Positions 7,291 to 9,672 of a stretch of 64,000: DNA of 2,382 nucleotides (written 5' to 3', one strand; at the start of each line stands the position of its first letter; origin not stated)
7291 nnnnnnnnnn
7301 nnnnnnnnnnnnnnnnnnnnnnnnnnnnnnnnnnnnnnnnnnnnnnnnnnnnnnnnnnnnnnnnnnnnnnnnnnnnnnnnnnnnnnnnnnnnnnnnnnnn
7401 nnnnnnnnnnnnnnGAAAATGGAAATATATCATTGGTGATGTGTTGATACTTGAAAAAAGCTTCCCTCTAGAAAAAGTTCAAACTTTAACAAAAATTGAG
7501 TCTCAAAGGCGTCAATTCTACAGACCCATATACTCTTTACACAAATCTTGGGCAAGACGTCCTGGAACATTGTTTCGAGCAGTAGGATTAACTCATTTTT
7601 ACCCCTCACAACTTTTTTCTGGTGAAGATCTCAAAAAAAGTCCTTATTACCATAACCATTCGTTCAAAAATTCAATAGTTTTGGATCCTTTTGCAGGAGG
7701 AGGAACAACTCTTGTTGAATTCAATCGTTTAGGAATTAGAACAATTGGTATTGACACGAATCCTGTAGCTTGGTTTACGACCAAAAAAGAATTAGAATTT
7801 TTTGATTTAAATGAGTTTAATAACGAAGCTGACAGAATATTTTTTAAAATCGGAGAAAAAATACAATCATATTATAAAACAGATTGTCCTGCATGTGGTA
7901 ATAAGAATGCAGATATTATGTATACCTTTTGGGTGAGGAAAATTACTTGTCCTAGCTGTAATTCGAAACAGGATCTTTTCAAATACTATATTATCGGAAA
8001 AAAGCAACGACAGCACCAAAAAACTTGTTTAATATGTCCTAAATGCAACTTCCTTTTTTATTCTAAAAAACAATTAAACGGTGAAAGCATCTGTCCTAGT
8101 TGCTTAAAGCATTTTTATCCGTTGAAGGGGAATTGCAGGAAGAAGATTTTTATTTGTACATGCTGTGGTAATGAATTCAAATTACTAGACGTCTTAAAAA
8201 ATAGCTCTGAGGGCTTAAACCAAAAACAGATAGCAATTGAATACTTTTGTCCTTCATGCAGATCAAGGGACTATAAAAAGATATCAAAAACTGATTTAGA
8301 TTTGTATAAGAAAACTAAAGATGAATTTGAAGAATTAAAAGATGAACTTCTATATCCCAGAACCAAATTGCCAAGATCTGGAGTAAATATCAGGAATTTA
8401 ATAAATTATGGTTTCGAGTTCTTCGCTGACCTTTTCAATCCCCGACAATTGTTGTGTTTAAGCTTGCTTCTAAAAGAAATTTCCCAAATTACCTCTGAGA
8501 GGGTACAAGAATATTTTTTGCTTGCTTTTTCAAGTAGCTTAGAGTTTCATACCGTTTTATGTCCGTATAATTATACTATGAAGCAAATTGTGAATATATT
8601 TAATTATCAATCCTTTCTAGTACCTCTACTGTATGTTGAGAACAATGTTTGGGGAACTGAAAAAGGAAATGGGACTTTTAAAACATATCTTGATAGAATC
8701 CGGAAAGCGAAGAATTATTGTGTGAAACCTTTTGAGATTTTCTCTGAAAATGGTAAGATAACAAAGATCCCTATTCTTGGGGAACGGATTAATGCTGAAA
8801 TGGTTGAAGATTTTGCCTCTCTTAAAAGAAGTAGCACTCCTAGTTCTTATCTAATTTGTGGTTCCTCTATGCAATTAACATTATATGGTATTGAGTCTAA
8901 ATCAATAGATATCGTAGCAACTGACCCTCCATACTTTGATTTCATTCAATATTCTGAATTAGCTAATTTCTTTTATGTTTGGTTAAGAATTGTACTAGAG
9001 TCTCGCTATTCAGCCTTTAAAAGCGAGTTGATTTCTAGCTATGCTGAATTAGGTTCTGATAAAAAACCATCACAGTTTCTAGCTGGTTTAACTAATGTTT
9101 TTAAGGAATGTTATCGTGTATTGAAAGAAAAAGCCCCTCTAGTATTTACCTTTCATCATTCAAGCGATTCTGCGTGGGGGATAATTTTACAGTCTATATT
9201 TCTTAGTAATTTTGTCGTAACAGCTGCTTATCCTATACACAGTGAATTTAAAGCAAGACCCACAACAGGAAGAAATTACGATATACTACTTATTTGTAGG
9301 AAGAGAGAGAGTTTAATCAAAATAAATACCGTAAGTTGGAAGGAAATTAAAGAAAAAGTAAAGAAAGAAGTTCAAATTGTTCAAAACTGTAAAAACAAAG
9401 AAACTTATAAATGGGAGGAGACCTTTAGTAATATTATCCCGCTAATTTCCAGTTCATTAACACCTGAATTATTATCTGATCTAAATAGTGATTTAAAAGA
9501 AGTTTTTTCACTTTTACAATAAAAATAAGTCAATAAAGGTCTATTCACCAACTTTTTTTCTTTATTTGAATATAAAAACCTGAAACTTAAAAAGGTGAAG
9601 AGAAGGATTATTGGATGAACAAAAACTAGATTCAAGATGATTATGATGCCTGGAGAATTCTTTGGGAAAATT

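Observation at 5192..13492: Nuclease-less triple DNA-methyltransferase block with a PhoU-like/PiT pair between two DUF1156 paralogues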

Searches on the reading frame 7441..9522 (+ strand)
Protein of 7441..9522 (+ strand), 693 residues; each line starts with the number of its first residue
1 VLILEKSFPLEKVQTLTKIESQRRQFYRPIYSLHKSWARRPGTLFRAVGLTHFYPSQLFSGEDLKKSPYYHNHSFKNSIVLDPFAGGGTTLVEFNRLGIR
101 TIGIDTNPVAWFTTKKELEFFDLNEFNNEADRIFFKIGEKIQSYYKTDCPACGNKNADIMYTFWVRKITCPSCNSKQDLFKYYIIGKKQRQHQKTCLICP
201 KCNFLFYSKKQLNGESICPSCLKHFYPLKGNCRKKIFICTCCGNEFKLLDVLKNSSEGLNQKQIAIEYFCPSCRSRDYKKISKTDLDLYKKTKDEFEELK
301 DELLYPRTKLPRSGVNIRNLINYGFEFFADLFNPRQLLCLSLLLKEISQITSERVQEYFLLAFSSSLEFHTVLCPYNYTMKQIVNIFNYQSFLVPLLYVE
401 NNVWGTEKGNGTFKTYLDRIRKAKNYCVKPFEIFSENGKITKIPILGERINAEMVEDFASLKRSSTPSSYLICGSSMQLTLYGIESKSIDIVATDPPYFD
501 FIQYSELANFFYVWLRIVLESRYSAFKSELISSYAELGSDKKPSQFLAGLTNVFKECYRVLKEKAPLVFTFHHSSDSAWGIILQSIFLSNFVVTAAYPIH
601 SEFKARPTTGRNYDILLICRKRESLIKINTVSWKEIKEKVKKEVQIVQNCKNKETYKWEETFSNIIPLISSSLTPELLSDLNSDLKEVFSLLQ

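Call 3: search_protein_families(library=pfam, proteins=[window:7441-9522:+], max_evalue=0.01)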
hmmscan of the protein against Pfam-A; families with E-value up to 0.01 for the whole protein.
window:7441-9522:+ (693 aa): 3 families
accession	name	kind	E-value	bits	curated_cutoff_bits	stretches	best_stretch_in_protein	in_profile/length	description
PF01555.25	N6_N4_Mtase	-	1.8e-16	61.2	26.7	2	73-108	178-213/221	DNA methylase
PF06634.17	DUF1156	-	0.00059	20.3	24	1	8-58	2-51/73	Protein of unknown function (DUF1156)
PF09445.16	Methyltransf_15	-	0.0011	19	22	1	79-142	3-60/165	RNA cap guanine-N2 methyltransferase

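Call 4: search_protein_families(library=ncbifam, proteins=[window:7441-9522:+], max_evalue=0.01)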
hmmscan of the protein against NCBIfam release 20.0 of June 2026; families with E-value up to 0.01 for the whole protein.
window:7441-9522:+ (693 aa): 5 families
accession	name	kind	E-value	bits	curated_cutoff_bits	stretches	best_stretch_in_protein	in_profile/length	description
NF042963.1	DUF1156_antiphage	equivalog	2e-31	109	1000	3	487-651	572-736/960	anti-phage-associated DUF1156 domain-containing protein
NF008572.0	PRK11524.1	equivalog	1.6e-06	27.4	292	0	74-107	212-245/294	adenine-specific DNA-methyltransferase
NF010253.0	PRK13699.1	subfamily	2.3e-06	27.5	244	1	68-105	155-192/226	DNA methyltransferase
TIGR01177.1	TIGR01177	hypoth_equivalog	1.2e-05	24.9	316.55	1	76-126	182-232/330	TIGR01177 family methyltransferase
NF050803.1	DnaMtaseCcrMCaul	equivalog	0.0012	17.8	830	0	76-108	205-237/350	adenine-specific DNA-methyltransferase CcrM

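Call 5: search_protein_families(library=padloc, proteins=[window:7441-9522:+], max_evalue=0.01)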
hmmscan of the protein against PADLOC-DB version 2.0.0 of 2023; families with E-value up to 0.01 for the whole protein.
window:7441-9522:+ (693 aa): 44 families (the best 25 are shown)
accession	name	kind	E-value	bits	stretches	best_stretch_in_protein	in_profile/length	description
PDLC02541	PglX|PglXI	-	2.7e-32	109.8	3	454-594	459-591/919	PglXI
PDLC00661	HmaB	-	6.4e-30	101.7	2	232-644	336-744/973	DNA-adenine methylase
PDLC00660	HmaB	-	1.2e-27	94.2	2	490-643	569-743/967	DNA-adenine methylase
PDLC02189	DUF1156_MTase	-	1.1e-23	81.5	2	487-653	545-711/944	-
PDLC03233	MTase_II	-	5.8e-19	66.1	1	486-608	490-626/731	Type II methyltransferase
PDLC03319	MTase_II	-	2.8e-17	60.7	1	483-662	286-460/503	Type II methyltransferase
PDLC03239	MTase_II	-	7.1e-16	55.9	2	76-145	92-161/442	Type II methyltransferase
PDLC03314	MTase_II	-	5.5e-14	49.2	1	489-645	547-703/944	Type II methyltransferase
PDLC03353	MTase_II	-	3.7e-13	47.6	2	481-573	20-82/260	Type II methyltransferase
PDLC03312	MTase_II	-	6.6e-13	45.3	2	457-585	1099-1221/1344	Type II methyltransferase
PDLC03346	MTase_II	-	2.8e-12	43.2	1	486-595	605-706/1068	Type II methyltransferase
PDLC03322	MTase_II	-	1.9e-11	41.5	1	52-145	40-133/446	Type II methyltransferase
PDLC03387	MTase_II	-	2e-11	41.6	1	73-108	230-265/289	Type II methyltransferase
PDLC03249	MTase_II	-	4.4e-11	40.3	1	77-139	139-201/541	Type II methyltransferase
PDLC03367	MTase_II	-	5.2e-11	39.6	1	29-219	15-165/633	Type II methyltransferase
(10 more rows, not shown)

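Call 48: search_protein_representatives(protein=window:7441-9522:+)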
Query: 693 residues. Proteins with E-value up to 0.001 (for the whole library): 5167; up to 1e-10: 2258; up to 1e-30: 394. The best 150 are listed.
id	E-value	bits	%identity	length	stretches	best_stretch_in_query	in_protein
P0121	2.3e-232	789.9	53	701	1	4-690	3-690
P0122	8.5e-180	616.1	46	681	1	5-643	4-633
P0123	1.4e-157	542.7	43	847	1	4-651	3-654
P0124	1.4e-150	519.6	53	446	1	252-691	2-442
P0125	3.0e-142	492.0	40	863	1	2-643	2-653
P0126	2.8e-140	485.5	40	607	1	4-602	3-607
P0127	8.4e-140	483.9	41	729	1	4-645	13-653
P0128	1.5e-138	479.8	40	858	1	4-642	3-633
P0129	2.2e-136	472.6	40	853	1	4-635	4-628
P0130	3.6e-134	465.3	41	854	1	3-641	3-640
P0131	2.7e-130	452.5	39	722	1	2-644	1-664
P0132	9.7e-130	450.7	38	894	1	4-642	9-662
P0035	2.3e-127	442.8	37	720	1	4-646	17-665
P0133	3.4e-126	439.0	48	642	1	220-641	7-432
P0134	8.1e-126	437.7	36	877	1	4-652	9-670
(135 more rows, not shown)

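Call 51: find_homologous_proteins(query=window:7441-9522:+, max_evalue=0.00001)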
Query window:7441-9522:+ (693 aa): 1948 proteins with E <= 0.00001 among 6637 candidates; the best 120 are listed.
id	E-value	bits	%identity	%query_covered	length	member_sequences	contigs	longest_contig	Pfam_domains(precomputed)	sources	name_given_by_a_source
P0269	3.9e-268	910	56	99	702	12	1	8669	PF01170.25,PF01555.25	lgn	-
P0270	7.9e-268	909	56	100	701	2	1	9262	PF01170.25,PF01555.25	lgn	-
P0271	2.3e-267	907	56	100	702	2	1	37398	PF01555.25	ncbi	ncbi:MAG: DNA methyltransferase [Candidatus Hodarchaeales archaeon]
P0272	1.5e-266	905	55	100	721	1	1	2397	PF01170.25,PF01555.25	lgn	-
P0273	7.3e-261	886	55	100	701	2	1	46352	PF01555.25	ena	-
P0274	2.4e-259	881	54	100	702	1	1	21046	PF01170.25,PF01555.25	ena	-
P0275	8.7e-258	876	54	100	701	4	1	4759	PF01555.25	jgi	jgi:adenine-specific DNA methylase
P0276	1.4e-257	875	55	100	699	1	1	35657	PF01555.25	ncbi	ncbi:MAG: hypothetical protein ACFFFH_06000 [Candidatus Thorarchaeota archaeon]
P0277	1.9e-257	874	54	100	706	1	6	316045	PF01170.25,PF01555.25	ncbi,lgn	ncbi:MAG: DNA methyltransferase [Promethearchaeota archaeon]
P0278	8.1e-257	872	55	100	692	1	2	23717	PF01555.25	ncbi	ncbi:MAG: hypothetical protein ACFFAJ_04330 [Candidatus Hodarchaeota archaeon]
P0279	1.1e-256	872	53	100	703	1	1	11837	PF01555.25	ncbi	ncbi:MAG: DNA methyltransferase [Candidatus Hodarchaeota archaeon]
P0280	2.0e-256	871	56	97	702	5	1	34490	PF01170.25,PF01555.25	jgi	-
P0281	6.0e-256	869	54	100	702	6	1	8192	PF01170.25,PF01555.25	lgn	-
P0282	8.6e-256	869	56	97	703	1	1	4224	PF01170.25,PF01555.25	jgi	jgi:adenine-specific DNA methylase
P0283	1.3e-255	868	54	100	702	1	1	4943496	PF01170.25,PF01555.25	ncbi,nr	ncbi:MAG: DUF1156 domain-containing protein [Candidatus Heimdallarchaeota archaeon]|nr:MAG: DUF1156 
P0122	2.7e-179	616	45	94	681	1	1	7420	PF01170.25,PF06634.18,PF01555.25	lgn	-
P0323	7.3e-161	555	41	94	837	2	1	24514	PF02086.22,PF01555.25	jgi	-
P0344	3.8e-144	500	37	93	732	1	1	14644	PF01170.25,PF06634.18,PF08241.19,PF01555.25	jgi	jgi:putative DNA methylase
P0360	2.6e-139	484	38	92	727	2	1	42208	PF02086.22,PF01170.25,PF06634.18,PF08241.19,PF01555.25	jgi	-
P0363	2.2e-138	481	40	89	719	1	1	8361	PF06634.18,PF01555.25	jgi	jgi:adenine-specific DNA methylase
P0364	5.2e-138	480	38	98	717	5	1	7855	PF06634.18,PF01555.25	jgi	jgi:adenine-specific DNA methylase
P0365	7.6e-138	479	36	93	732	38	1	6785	PF08241.19,PF01555.25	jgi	jgi:putative DNA methylase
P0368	7.7e-137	476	37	94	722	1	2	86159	PF01555.25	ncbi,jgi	ncbi:MAG: DNA methyltransferase [Candidatus Hodarchaeales archaeon]|jgi:adenine-specific DNA methyla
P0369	8.1e-137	476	37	96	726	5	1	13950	PF02086.22,PF01170.25,PF06634.18,PF08241.19,PF08271.18,PF01555.25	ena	-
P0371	1.0e-136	475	39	91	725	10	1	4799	PF01555.25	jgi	-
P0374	3.5e-136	474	38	91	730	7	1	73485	PF02086.22,PF06634.18,PF01555.25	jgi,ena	-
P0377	1.7e-135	471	39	92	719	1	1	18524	PF06634.18,PF01555.25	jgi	jgi:adenine-specific DNA methylase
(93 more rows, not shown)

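Call 53: find_encoding_contigs(protein=P0122, flank=8000, max_places=1)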
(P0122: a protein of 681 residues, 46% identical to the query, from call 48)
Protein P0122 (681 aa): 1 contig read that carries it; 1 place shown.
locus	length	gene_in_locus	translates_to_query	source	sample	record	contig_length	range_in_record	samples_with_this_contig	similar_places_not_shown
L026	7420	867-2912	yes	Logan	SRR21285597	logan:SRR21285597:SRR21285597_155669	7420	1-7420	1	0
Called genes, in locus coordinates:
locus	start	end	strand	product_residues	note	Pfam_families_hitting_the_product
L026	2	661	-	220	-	?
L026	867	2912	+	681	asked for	PF06634:DUF1156 (faint), PF01170:UPF0020 (faint), PF01555:N6_N4_Mtase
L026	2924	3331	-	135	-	PF02566:OsmC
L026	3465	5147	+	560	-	PF00561:Abhydrolase_1, PF12146:Hydrolase_4, PF12697:Abhydrolase_6 (weak)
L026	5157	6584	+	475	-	PF01979:Amidohydro_1, PF07969:Amidohydro_3 (faint)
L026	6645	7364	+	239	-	-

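Call 54: find_encoding_contigs(protein=P0323, flank=10000, max_places=1)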
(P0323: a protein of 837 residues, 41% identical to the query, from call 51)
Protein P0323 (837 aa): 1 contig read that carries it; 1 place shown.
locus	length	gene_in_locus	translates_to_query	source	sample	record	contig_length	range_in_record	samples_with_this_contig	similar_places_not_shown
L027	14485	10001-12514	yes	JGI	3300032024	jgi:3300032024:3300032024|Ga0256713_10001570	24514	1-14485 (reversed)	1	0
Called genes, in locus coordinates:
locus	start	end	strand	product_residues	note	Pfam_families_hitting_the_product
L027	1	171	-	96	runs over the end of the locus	PF01638:HxlR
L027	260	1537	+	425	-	PF02085:Cytochrom_CIII (faint), PF14537:Cytochrom_c3_2 (faint), PF14522:Cytochrome_C7 (faint)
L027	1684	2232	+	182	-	-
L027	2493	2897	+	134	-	-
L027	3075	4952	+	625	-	PF00580:UvrD-helicase, PF01443:Viral_helicase1 (faint), PF13245:AAA_19, PF13361:UvrD_C, PF13538:UvrD_C_2 (faint)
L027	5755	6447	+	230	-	PF20582:UPF0758_N, PF04002:RadC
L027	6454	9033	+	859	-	-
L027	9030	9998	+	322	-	PF08665:PglZ (weak)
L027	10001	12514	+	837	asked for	PF01555:N6_N4_Mtase, PF02086:MethyltransfD12 (faint), PF01555:N6_N4_Mtase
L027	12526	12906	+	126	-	PF26277:DUF8076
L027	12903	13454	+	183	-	-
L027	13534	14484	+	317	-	?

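Call 55: find_encoding_contigs(protein=P0374, flank=10000, max_places=1)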
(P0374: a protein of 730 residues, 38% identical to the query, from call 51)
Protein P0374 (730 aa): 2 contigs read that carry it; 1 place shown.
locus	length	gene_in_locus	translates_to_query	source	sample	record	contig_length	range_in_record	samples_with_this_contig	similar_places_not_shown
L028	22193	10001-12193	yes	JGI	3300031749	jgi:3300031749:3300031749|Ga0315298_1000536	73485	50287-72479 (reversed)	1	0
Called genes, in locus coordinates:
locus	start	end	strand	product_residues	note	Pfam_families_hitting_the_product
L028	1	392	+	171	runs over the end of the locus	-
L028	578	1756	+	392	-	PF00149:Metallophos, PF12850:Metallophos_2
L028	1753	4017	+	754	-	PF02463:SMC_N (faint), PF13476:AAA_23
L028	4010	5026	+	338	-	PF09376:NurA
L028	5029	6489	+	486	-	PF01935:DUF87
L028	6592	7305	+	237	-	-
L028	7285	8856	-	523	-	PF01555:N6_N4_Mtase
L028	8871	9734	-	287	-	PF01555:N6_N4_Mtase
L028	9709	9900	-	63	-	-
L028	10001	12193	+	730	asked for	PF06634:DUF1156 (weak), PF01555:N6_N4_Mtase (weak), PF02086:MethyltransfD12 (faint), PF01555:N6_N4_Mtase (weak)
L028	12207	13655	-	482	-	PF01702:TGT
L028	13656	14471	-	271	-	-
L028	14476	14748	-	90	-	-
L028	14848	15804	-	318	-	PF14520:HHH_5, PF00154:RecA_N, PF08423:Rad51, PF13481:AAA_25, PF06745:ATPase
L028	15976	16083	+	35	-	-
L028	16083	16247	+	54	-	-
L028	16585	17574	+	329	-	PF20362:DUF6657 (weak)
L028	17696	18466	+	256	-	-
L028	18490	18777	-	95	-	PF12840:HTH_20, PF01022:HTH_5, PF12802:MarR_2 (weak), PF09339:HTH_IclR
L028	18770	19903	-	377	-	PF13191:AAA_16, PF13401:AAA_22, PF00004:AAA (weak), PF22703:Cdc6_lid, PF09079:WHD_Cdc6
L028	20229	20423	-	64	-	-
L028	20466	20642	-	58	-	-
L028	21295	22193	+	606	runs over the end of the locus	PF01522:Polysacc_deac_1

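Call 57: list_cluster_members(proteins=[P0374, P0360, P0344, P0365, P0122, P0363, P0364, P0377, P0369, P0371])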
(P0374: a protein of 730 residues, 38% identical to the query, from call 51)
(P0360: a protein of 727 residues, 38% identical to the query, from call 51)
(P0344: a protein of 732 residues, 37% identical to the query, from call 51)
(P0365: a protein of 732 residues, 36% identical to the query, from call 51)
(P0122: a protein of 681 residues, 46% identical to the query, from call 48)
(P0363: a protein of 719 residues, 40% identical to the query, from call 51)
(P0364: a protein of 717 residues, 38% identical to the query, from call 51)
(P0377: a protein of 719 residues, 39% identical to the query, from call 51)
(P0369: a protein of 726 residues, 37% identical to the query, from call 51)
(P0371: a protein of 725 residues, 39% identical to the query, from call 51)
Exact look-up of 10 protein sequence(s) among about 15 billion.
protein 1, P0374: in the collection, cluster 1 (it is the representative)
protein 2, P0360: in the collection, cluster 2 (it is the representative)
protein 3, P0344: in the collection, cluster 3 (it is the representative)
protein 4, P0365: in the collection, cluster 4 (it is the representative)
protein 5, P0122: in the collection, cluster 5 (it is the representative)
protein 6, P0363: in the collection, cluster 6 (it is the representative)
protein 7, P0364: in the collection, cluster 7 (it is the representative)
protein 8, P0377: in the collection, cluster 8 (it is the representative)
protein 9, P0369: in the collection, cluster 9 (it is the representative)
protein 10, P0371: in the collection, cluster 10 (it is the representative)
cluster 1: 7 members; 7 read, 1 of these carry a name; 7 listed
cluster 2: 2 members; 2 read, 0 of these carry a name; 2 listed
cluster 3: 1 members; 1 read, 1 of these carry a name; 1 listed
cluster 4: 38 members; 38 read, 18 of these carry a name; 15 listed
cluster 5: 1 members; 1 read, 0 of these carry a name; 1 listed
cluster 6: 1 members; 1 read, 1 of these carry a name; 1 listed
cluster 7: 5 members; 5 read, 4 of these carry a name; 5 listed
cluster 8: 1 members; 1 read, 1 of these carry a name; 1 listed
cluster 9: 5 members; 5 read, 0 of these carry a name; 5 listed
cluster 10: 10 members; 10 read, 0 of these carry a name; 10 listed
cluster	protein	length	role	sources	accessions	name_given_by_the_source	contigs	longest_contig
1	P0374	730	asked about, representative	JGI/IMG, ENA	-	-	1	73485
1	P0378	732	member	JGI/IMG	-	adenine-specific DNA methylase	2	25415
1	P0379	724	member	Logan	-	-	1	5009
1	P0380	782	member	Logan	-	-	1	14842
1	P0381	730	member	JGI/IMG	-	-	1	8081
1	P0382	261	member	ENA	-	-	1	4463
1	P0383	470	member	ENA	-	-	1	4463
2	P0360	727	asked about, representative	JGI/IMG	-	-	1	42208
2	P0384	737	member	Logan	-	-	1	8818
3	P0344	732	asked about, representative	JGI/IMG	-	putative DNA methylase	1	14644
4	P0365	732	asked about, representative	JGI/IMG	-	putative DNA methylase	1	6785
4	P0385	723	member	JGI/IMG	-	adenine-specific DNA methylase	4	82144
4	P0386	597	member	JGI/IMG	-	adenine-specific DNA methylase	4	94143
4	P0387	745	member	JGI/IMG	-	putative DNA methylase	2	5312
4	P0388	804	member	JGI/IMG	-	putative DNA methylase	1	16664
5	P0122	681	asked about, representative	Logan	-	-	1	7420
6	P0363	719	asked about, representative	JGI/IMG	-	adenine-specific DNA methylase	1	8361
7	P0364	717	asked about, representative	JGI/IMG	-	adenine-specific DNA methylase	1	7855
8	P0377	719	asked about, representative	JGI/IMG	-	adenine-specific DNA methylase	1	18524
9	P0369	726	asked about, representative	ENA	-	-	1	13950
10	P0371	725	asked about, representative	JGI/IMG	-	-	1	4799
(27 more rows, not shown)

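Call 58: find_encoding_contigs(protein=P0360, flank=10000, max_places=1)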
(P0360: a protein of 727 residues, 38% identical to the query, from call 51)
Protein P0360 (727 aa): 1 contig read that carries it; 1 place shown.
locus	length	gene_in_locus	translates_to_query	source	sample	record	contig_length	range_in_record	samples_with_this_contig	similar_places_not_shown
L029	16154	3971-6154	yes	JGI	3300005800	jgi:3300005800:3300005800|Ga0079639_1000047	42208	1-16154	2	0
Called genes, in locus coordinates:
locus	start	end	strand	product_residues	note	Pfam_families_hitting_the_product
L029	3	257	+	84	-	?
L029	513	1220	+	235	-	-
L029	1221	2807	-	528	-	PF01555:N6_N4_Mtase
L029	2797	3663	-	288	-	PF01555:N6_N4_Mtase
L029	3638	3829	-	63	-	PF04014:MazE_antitoxin (weak)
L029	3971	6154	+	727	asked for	PF06634:DUF1156 (weak), PF01555:N6_N4_Mtase, PF02086:MethyltransfD12 (faint), PF01170:UPF0020 (faint), PF08241:Methyltransf_11 (faint), PF01555:N6_N4_Mtase (weak)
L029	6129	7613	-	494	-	PF01702:TGT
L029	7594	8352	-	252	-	-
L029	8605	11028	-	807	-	PF01935:DUF87 (weak), PF10412:TrwB_AAD_bind (faint)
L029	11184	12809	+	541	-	PF03235:GmrSD_N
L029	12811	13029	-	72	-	-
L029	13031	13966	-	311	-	PF01145:Band_7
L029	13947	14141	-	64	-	-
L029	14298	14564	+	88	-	-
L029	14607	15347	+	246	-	PF06831:H2TH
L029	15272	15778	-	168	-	PF01209:Ubie_methyltran, PF02353:CMAS (weak), PF13489:Methyltransf_23, PF13847:Methyltransf_31, PF13649:Methyltransf_25, PF08241:Methyltransf_11, PF08242:Methyltransf_12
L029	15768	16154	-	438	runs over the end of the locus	PF00501:AMP-binding (weak)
